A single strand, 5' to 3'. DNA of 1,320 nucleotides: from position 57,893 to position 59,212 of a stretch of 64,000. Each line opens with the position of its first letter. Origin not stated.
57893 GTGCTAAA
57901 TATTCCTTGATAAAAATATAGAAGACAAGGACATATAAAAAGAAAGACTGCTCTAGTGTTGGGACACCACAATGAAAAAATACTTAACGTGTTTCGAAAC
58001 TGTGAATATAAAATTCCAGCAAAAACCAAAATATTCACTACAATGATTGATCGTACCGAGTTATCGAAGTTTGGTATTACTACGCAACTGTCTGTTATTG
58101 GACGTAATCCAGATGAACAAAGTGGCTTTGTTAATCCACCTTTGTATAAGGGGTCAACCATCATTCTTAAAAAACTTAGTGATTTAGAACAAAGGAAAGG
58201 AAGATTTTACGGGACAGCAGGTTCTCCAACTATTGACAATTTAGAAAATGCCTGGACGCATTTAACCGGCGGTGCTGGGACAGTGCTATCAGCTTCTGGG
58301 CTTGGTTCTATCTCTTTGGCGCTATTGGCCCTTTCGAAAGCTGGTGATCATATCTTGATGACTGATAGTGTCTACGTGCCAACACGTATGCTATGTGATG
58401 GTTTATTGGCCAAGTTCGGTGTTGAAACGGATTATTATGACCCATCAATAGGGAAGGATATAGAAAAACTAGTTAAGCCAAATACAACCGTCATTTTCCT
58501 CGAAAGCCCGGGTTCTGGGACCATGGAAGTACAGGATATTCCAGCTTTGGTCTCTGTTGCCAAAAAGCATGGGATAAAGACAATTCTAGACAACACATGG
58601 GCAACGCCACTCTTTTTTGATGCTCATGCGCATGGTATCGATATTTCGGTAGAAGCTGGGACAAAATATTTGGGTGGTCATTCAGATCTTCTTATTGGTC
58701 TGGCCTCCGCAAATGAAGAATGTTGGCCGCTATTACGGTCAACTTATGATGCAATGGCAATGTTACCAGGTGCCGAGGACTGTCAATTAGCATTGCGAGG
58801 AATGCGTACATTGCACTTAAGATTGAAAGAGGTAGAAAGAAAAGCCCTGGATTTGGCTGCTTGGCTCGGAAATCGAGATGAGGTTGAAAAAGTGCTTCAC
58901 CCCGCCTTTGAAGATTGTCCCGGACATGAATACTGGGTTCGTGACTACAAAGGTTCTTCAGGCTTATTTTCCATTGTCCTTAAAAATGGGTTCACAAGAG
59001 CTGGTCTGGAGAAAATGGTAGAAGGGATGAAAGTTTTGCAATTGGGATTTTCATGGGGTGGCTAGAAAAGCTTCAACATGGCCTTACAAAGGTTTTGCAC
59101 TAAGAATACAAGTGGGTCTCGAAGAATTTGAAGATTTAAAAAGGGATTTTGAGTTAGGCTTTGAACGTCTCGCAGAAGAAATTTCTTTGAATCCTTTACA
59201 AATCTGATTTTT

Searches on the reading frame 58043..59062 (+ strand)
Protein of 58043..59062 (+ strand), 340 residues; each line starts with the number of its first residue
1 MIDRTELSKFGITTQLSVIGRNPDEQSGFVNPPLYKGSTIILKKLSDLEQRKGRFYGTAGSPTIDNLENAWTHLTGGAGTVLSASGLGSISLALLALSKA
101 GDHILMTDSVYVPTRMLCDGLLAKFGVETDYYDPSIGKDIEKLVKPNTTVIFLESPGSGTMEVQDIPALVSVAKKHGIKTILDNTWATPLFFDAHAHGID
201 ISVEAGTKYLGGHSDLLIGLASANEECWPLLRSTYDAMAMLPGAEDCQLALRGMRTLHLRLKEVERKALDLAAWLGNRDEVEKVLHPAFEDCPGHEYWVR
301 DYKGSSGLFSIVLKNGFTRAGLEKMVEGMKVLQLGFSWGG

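Call 19: search_protein_families(library=pfam, proteins=[window:58043-59062:+], max_evalue=0.1)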
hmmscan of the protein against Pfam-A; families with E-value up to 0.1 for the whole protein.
window:58043-59062:+ (340 aa): 4 families
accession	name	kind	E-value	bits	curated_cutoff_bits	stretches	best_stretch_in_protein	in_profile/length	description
PF01053.26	Cys_Met_Meta_PP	-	4.2e-85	286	27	1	14-340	2-329/381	Cys/Met metabolism PLP-dependent enzyme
PF01041.23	DegT_DnrJ_EryC1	-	0.001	18.8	19.8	1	62-187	24-149/360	DegT/DnrJ/EryC1/StrS aminotransferase family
PF00266.25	Aminotran_5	-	0.0077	15.7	21.5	1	89-211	73-204/371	Aminotransferase class-V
PF01212.27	Beta_elim_lyase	-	0.054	13.2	27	0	59-183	29-168/288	Beta-eliminating lyase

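Call 37: find_homologous_proteins(query=window:58043-59062:+, max_evalue=1e-60)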
Query window:58043-59062:+ (340 aa): 7600 proteins with E <= 1e-60 among 8000 candidates; the best 120 are listed.
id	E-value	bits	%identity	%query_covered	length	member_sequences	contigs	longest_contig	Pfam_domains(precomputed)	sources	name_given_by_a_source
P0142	1.8e-226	769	100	100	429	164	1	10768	PF01053.27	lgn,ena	-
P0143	4.8e-214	728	94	100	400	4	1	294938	PF01053.27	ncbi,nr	ncbi:BAP_1a_G0014900.mRNA.1.CDS.1 [Saccharomyces cerevisiae]|nr:BAP_1a_G0014900.mRNA.1.CDS.1 [Saccha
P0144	6.6e-204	694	90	100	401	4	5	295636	PF01053.27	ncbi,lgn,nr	ncbi:BBM_1a_G0017590.mRNA.1.CDS.1 [Saccharomyces cerevisiae]|nr:CPI_1c_G0017690.mRNA.1.CDS.1 [Saccha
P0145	7.8e-203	691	88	100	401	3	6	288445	PF01053.27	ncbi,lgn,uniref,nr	ncbi:hypothetical protein SKDZ_06G1240 [Saccharomyces kudriavzevii ZP591]|uniref:Cystathionine beta-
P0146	1.8e-200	683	86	100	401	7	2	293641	PF01053.27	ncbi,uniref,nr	ncbi:hypothetical protein SEUBUCD646_0F01190 [Saccharomyces eubayanus]|uniref:Cystathionine beta-lya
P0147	4.6e-177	606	76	100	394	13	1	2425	PF01053.27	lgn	-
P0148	8.0e-174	596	75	97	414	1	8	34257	PF01053.27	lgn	-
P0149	1.6e-172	591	81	100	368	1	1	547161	PF01053.27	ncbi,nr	ncbi:ALI_collapsed_G0020530.mRNA.1.CDS.1 [Saccharomyces cerevisiae]|nr:ALI_collapsed_G0020530.mRNA.1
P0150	2.7e-172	591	75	100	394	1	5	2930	PF01053.27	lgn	-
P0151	4.3e-171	587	73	100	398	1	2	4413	PF01053.27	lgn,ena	-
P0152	2.9e-170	584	73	100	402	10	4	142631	PF01053.27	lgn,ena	-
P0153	7.8e-170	582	99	76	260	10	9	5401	PF01053.27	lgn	-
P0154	8.2e-170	582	74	100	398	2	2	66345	PF01053.27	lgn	-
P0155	3.3e-168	577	72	100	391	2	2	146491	PF01053.27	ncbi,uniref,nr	ncbi:cystathionine beta-lyase [Polaromonas jejuensis]|uniref:Cystathionine beta-lyase n=1 Tax=Polaro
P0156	1.2e-167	575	73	100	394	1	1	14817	PF01053.27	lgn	-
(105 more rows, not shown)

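Call 39: find_encoding_contigs(protein=P0143, flank=10000, max_places=2)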
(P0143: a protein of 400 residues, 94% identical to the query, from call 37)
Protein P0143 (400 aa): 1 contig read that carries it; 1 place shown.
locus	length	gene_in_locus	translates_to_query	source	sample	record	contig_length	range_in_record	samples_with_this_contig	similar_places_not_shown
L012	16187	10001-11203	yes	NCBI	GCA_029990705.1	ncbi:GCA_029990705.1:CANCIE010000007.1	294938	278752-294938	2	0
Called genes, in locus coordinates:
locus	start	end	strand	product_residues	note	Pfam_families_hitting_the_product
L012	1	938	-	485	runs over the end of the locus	PF00349:Hexokinase_1, PF03727:Hexokinase_2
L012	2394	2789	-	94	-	-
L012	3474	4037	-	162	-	-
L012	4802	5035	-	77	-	-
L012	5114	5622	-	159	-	-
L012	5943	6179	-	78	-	-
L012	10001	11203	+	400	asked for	PF01053:Cys_Met_Meta_PP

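Call 40: find_encoding_contigs(protein=P0144, flank=10000, max_places=3)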
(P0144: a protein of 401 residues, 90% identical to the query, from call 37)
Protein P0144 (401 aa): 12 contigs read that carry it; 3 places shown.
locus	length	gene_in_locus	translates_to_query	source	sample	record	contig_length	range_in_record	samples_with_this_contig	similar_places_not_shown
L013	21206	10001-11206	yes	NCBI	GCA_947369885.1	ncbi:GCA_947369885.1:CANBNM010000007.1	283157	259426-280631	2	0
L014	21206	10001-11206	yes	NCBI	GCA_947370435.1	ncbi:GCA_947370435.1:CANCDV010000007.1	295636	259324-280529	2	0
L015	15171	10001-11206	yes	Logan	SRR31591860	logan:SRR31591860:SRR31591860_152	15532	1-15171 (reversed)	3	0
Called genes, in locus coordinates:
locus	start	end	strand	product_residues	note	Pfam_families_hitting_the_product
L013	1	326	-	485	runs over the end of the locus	PF00349:Hexokinase_1, PF03727:Hexokinase_2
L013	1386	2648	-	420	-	PF13928:Flocculin_t3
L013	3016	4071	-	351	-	-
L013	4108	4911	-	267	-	-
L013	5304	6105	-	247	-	PF11765:Hyphal_reg_CWP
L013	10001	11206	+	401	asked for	PF01053:Cys_Met_Meta_PP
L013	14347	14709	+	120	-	PF00660:SRP1_TIP1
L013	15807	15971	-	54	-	PF04318:DUF468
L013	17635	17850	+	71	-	PF11603:Sir1 (weak)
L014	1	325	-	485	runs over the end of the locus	PF00349:Hexokinase_1, PF03727:Hexokinase_2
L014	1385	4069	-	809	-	PF13928:Flocculin_t3 (weak)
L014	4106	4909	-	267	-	-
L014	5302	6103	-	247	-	PF11765:Hyphal_reg_CWP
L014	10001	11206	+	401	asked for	PF01053:Cys_Met_Meta_PP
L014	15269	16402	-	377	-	PF00674:DUP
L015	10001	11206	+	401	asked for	PF01053:Cys_Met_Meta_PP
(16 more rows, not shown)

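Call 41: find_encoding_contigs(protein=P0145, flank=10000, max_places=2)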
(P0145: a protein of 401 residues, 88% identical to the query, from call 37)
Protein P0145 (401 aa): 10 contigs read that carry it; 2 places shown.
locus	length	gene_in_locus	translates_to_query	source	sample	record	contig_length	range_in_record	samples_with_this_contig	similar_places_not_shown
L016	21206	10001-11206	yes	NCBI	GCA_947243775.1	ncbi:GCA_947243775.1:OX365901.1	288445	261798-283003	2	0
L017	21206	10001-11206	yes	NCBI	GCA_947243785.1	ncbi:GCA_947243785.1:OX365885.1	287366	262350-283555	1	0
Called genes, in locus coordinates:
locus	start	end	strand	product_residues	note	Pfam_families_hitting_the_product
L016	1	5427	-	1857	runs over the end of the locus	PF11765:Hyphal_reg_CWP, PF13928:Flocculin_t3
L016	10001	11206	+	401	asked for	PF01053:Cys_Met_Meta_PP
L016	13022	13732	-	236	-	PF00674:DUP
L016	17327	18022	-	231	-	-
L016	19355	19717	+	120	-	PF00660:SRP1_TIP1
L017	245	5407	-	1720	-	PF11765:Hyphal_reg_CWP, PF13928:Flocculin_t3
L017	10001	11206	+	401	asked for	PF01053:Cys_Met_Meta_PP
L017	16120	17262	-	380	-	PF00674:DUP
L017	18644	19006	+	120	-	PF00660:SRP1_TIP1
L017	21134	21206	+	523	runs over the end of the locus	PF00478:IMPDH, PF00571:CBS (weak), PF01070:FMN_dh (faint)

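Call 42: find_encoding_contigs(protein=P0146, flank=10000, max_places=2)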
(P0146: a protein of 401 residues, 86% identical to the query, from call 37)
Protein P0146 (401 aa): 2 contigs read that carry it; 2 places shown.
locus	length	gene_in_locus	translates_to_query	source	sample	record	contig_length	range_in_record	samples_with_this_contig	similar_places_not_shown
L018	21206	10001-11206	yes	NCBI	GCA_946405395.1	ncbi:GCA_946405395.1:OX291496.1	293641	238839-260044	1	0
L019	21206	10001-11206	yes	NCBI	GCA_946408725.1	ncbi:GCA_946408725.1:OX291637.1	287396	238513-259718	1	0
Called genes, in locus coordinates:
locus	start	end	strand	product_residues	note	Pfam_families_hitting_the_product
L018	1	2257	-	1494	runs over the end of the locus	-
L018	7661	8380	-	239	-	PF04299:FMN_bind_2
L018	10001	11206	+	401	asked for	PF01053:Cys_Met_Meta_PP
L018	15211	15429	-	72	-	-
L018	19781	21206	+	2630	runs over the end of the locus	-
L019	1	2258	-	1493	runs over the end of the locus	-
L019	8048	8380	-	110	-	PF04299:FMN_bind_2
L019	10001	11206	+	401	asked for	PF01053:Cys_Met_Meta_PP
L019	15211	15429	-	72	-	-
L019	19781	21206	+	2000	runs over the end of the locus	-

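Call 45: find_encoding_contigs(protein=P0149, flank=10000, max_places=2)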
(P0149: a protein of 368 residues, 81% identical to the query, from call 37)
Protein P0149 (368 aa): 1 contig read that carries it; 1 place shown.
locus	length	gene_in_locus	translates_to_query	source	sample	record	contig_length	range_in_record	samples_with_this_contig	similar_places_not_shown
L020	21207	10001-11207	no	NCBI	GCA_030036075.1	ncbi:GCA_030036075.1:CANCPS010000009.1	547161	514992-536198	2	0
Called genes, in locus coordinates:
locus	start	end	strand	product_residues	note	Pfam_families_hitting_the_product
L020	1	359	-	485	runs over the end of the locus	PF00349:Hexokinase_1, PF03727:Hexokinase_2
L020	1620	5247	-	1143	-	PF13928:Flocculin_t3 (weak)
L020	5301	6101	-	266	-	PF11765:Hyphal_reg_CWP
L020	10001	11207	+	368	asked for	PF01053:Cys_Met_Meta_PP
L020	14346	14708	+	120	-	PF00660:SRP1_TIP1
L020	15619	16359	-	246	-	PF00674:DUP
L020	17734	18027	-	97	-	PF04318:DUF468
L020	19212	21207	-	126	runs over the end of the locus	-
